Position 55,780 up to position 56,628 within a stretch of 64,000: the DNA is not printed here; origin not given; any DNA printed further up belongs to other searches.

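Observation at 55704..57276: Pycsar-like cyclic-nucleotide defence operon with effector-first gene order and an extra coupled small ORF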

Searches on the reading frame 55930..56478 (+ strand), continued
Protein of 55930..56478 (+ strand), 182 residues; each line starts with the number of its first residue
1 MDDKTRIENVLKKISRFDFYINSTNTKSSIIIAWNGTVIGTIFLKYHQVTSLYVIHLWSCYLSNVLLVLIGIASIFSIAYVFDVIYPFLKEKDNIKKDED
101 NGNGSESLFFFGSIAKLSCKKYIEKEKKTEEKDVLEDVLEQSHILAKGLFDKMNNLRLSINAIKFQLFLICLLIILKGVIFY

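Call 78: fold_search(model_id=the predicted structure, library=pdb)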
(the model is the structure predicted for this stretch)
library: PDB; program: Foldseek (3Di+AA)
matches with E <= 10: 298; with E <= 0.001: 0
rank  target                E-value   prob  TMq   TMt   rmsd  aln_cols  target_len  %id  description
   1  9fqr_Fz               5.2e-01  0.35  0.30  0.23  18.7       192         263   12  96-nm repeat of axonemal doublet microtubules from bovine sperm (released 2025-03-26)
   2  7uw9_i                6.7e-01  0.13  0.20  0.23  25.3       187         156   13  Citrus V-ATPase State 1, H in contact with subunit a (released 2022-07-06)
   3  6ixv_C                7.5e-01  0.20  0.25  0.21  23.5       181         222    9  Crystal structure of SH3BP5-Rab11a (released 2019-03-20)
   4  8wdf                  8.7e-01  0.18  0.26  0.20  26.4       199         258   11  Chemoreceptor PilJ from Pseudomonas aeruginosa PA14 (released 2024-07-24)
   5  1i4t_B                1.0e+00  0.33  0.35  0.35   8.9       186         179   10  CRYSTAL STRUCTURE ANALYSIS OF RAC1-GMPPNP IN COMPLEX WITH ARFAPTIN (released 2001-05-16)
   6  3o1i_B                1.0e+00  0.15  0.25  0.18  30.4       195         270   14  Crystal Structure of the TorS sensor domain - TorT complex in the absence of ligand (released 2011-12-21)
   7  8s2p_BBB              1.0e+00  0.14  0.24  0.24  16.2       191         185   10  Crystal structure of Borrelia burgdorferi paralogous family 12 outer surface protein BBH37 (space group p21) (released 2025-03-05)
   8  3o1j_A                1.2e+00  0.15  0.26  0.18  30.4       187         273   13  Crystal Structure of the TorS sensor domain - TorT complex in the absence of isopropanol (released 2011-12-21)
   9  8s2p_AAA              1.2e+00  0.30  0.36  0.36   9.4       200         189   14  Crystal structure of Borrelia burgdorferi paralogous family 12 outer surface protein BBH37 (space group p21) (released 2025-03-05)
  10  7zjr                  1.2e+00  0.20  0.29  0.22  24.8       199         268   11  X-ray structure of the periplasmic region of PilJ from P. aeruginosa (released 2022-04-27)
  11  6h6f_A                1.4e+00  0.14  0.25  0.02  35.2       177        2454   14  PTC3 holotoxin complex from Photorhabdus luminiscens - Mutant TcC-D651A (released 2018-10-03)
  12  8s2f_BBB              1.4e+00  0.28  0.36  0.36   8.2       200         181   14  Crystal structure of Borrelia burgdorferi paralogous family 12 outer surface protein BBH37 (released 2025-03-05)
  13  8d9o                  1.4e+00  0.12  0.25  0.24  28.2       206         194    9  De Novo Photosynthetic Reaction Center Protein in Apo-State (released 2022-09-28)
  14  2yfb_A                1.5e+00  0.28  0.36  0.29  29.3       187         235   12  X-ray structure of McpS ligand binding domain in complex with succinate (released 2012-04-18)
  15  4e40                  1.5e+00  0.16  0.30  0.24  16.5       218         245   10  The haptoglobin-hemoglobin receptor of Trypanosoma congolense (released 2013-01-16)
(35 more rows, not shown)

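Call 79: search_protein_families(library=padloc, proteins=[L044:3609-4487:+, L044:4387-4983:+, L044:4992-5501:+, L041:4968-5522:+, L041:5536-6330:+, L042:4938-5510:+, L042:5529-6380:+, L046:2865-3473:+, L046:3480-4274:+, L043:4878-5528:+], max_evalue=1e-8)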
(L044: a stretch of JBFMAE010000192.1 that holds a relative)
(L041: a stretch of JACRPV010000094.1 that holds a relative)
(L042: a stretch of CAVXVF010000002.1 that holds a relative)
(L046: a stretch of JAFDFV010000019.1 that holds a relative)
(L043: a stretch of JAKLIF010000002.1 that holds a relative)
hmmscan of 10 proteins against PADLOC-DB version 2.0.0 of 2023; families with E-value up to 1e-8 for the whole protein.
L044:3609-4487:+ (292 aa): 10 families
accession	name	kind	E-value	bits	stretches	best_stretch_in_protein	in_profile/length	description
PDLC00765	PycC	-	1.5e-32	111.4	1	17-263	227-467/477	Pycsar cyclase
PDLC02366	PycC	-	1.7e-27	94.6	1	3-231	1-221/486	-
PDLC02367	PycC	-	2.5e-24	84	1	23-235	18-215/226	-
PDLC00762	PycC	-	2.8e-23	80.6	1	1-238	1-233/508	Pycsar cyclase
PDLC02368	PycC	-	1.2e-19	68.9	1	5-224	4-219/234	-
PDLC02369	PycC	-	3.5e-18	64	1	27-211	29-200/248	-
PDLC00766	PycC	-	1.1e-17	62.3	1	25-208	20-201/232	Pycsar cyclase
PDLC02370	PycC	-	2.5e-13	48.1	1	35-206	69-242/340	-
PDLC00763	PycC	-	1e-10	39.4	1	22-211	24-216/268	Pycsar cyclase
PDLC00761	PycC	-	5.6e-09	33.4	1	30-203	88-263/438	Pycsar cyclase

L044:4387-4983:+ (198 aa): 7 families
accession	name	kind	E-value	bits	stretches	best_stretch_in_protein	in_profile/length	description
PDLC00876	E2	-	6.6e-15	53.1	1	54-177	17-135/158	E2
PDLC00858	E2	-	2.3e-11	42.1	1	70-183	34-139/148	E2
PDLC00864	E2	-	5.2e-10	37.6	1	100-179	63-142/153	E2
PDLC00877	E2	-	5.9e-10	37.3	1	75-179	33-141/150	E2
PDLC00862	E2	-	6.5e-09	34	0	118-178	89-147/150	E2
PDLC00873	E2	-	6.6e-09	33.8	1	105-173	32-99/110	E2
PDLC00867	E2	-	7.3e-09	33.6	1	118-179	83-143/145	E2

L044:4992-5501:+ (169 aa): 9 families
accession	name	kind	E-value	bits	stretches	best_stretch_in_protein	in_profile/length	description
PDLC02364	PycTM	-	9.3e-29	98.9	1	7-162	8-147/160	-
PDLC02363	PycTM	-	2e-24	84.2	1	5-161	6-149/154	-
PDLC00685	Effector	-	3.9e-20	70.4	1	4-163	17-167/174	2TM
PDLC02365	PycTM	-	9.6e-20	69.6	1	10-158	7-155/165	-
PDLC00700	Effector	-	2.2e-19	68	1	18-165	18-167/173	2TM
PDLC00711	Effector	-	7.7e-16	56.7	1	8-165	11-161/164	2TM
PDLC00678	Effector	-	8.3e-13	46.8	1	8-154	14-163/184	2TM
PDLC00692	Effector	-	9.2e-12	43.2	1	65-162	55-152/167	2TM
PDLC00668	Effector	-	3.3e-09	34.9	1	10-156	16-168/184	2TM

L041:4968-5522:+ (184 aa): 7 families
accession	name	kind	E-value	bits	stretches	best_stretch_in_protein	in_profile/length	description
PDLC00700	Effector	-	1.4e-36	124.1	1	16-181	3-168/173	2TM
PDLC02364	PycTM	-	1.3e-31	108.1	1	16-181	4-153/160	-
PDLC02363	PycTM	-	2.5e-26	90.4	1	16-179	4-152/154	-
PDLC00678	Effector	-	4.5e-24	83.5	1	17-180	10-174/184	2TM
PDLC02365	PycTM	-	9.4e-20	69.6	1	18-180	2-162/165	-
PDLC00711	Effector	-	3.2e-11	41.7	1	25-172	15-153/164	2TM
PDLC00685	Effector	-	9.9e-09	33.2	0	67-177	57-166/174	2TM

L041:5536-6330:+ (264 aa): 11 families
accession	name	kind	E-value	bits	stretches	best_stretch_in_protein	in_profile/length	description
PDLC02367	PycC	-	2.7e-29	100.2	1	26-242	11-219/226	-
PDLC02370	PycC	-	1.5e-28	98.2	1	58-218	82-248/340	-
PDLC00766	PycC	-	6.3e-23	79.4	1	22-241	7-223/232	Pycsar cyclase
PDLC00767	PycC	-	2.5e-21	74.3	1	61-247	96-288/337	Pycsar cyclase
PDLC00764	PycC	-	7.5e-19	65.9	1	59-211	96-253/449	Pycsar cyclase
PDLC00765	PycC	-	6e-15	53.2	1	34-218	234-419/477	Pycsar cyclase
PDLC00761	PycC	-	3e-14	50.7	1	42-243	90-298/438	Pycsar cyclase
PDLC00734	PycC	-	3.9e-14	50.6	1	54-201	186-329/374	Pycsar cyclase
PDLC02366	PycC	-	6.7e-14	49.7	1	44-218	264-440/486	-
PDLC02369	PycC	-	7.1e-14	49.9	1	31-229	17-209/248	-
PDLC00763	PycC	-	6.5e-12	43.4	1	19-232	16-229/268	Pycsar cyclase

L042:4938-5510:+ (190 aa): 6 families
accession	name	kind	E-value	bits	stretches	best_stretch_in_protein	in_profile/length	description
PDLC00700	Effector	-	6.1e-37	125.2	1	22-187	2-168/173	2TM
PDLC02364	PycTM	-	9.2e-30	102.1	1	22-188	3-155/160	-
PDLC02363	PycTM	-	5.4e-25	86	1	22-184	3-151/154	-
PDLC00678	Effector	-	7.9e-25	85.9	1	18-188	4-176/184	2TM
PDLC02365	PycTM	-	2.8e-18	64.8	1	24-186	1-162/165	-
PDLC00711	Effector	-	3.6e-11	41.5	1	37-174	20-149/164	2TM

L042:5529-6380:+ (283 aa): 11 families
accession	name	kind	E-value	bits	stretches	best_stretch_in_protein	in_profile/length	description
PDLC02367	PycC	-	1.2e-29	101.3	1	19-227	4-205/226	-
PDLC02370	PycC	-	4.1e-29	100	1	35-217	60-244/340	-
PDLC00766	PycC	-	1.5e-22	78.2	1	20-220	5-204/232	Pycsar cyclase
PDLC00764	PycC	-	1.1e-21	75.2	1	18-211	53-253/449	Pycsar cyclase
PDLC00761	PycC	-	5.5e-18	63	1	25-245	74-300/438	Pycsar cyclase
PDLC00767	PycC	-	8.9e-18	62.7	1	61-214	96-252/337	Pycsar cyclase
PDLC00734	PycC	-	1.6e-14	51.8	1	53-222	185-355/374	Pycsar cyclase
PDLC02369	PycC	-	4.5e-14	50.6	1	59-220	48-201/248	-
PDLC00765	PycC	-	1.5e-13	48.6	1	20-217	220-418/477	Pycsar cyclase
PDLC00763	PycC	-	5.7e-12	43.6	1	16-225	9-222/268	Pycsar cyclase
PDLC02366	PycC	-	6.5e-12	43.1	1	44-218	264-440/486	-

L046:2865-3473:+ (202 aa): 8 families
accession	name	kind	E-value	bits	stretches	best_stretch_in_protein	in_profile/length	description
PDLC00700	Effector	-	6.9e-35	118.6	1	36-194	9-166/173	2TM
PDLC02364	PycTM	-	6.1e-28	96.2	1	30-193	4-151/160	-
PDLC02363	PycTM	-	4.1e-22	76.7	1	31-194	5-152/154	-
PDLC00678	Effector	-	2.8e-19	67.9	1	30-195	9-174/184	2TM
PDLC02365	PycTM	-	1.5e-16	59.2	1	35-193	5-160/165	-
PDLC00685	Effector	-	5.7e-10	37.3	1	15-187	7-161/174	2TM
PDLC00711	Effector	-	1.7e-09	36.1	1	44-187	20-153/164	2TM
PDLC00692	Effector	-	2.1e-09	35.5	1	44-197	16-157/167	2TM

L046:3480-4274:+ (264 aa): 12 families
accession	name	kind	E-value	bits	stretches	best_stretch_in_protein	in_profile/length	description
PDLC02367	PycC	-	1.6e-27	94.4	1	28-246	14-224/226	-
PDLC02370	PycC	-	2e-26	91.2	1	42-221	67-248/340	-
PDLC00766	PycC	-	1.9e-19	68.1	1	28-246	14-229/232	Pycsar cyclase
PDLC00764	PycC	-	1.4e-18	65.1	1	40-210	77-253/449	Pycsar cyclase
PDLC00767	PycC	-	7.4e-18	63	1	60-247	96-289/337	Pycsar cyclase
PDLC00765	PycC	-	4.5e-16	57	1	31-217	232-419/477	Pycsar cyclase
PDLC02369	PycC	-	3.6e-15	54.2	1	57-210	47-191/248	-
PDLC02366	PycC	-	1.3e-14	52.1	1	34-217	256-440/486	-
PDLC00734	PycC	-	7.2e-14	49.7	1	55-197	188-326/374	Pycsar cyclase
PDLC00761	PycC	-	1e-13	49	1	41-247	90-301/438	Pycsar cyclase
PDLC00763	PycC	-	2e-12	45.1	1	58-211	55-208/268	Pycsar cyclase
PDLC00762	PycC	-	1.1e-11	42.3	0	43-174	269-409/508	Pycsar cyclase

L043:4878-5528:+ (216 aa): 8 families
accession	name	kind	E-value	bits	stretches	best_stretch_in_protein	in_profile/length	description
PDLC00700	Effector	-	2.3e-28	97.3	1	44-209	4-166/173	2TM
PDLC02364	PycTM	-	3.6e-28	97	1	43-208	4-153/160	-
PDLC02363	PycTM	-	6.6e-26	89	1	42-208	3-153/154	-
PDLC00678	Effector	-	2.8e-22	77.6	1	42-214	8-178/184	2TM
PDLC02365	PycTM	-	2.7e-17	61.6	1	44-206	1-160/165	-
PDLC00711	Effector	-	8.5e-13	46.8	1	73-207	29-160/164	2TM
PDLC00685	Effector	-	5e-10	37.5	1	104-207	68-168/174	2TM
PDLC00692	Effector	-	1.8e-09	35.7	1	61-207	20-154/167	2TM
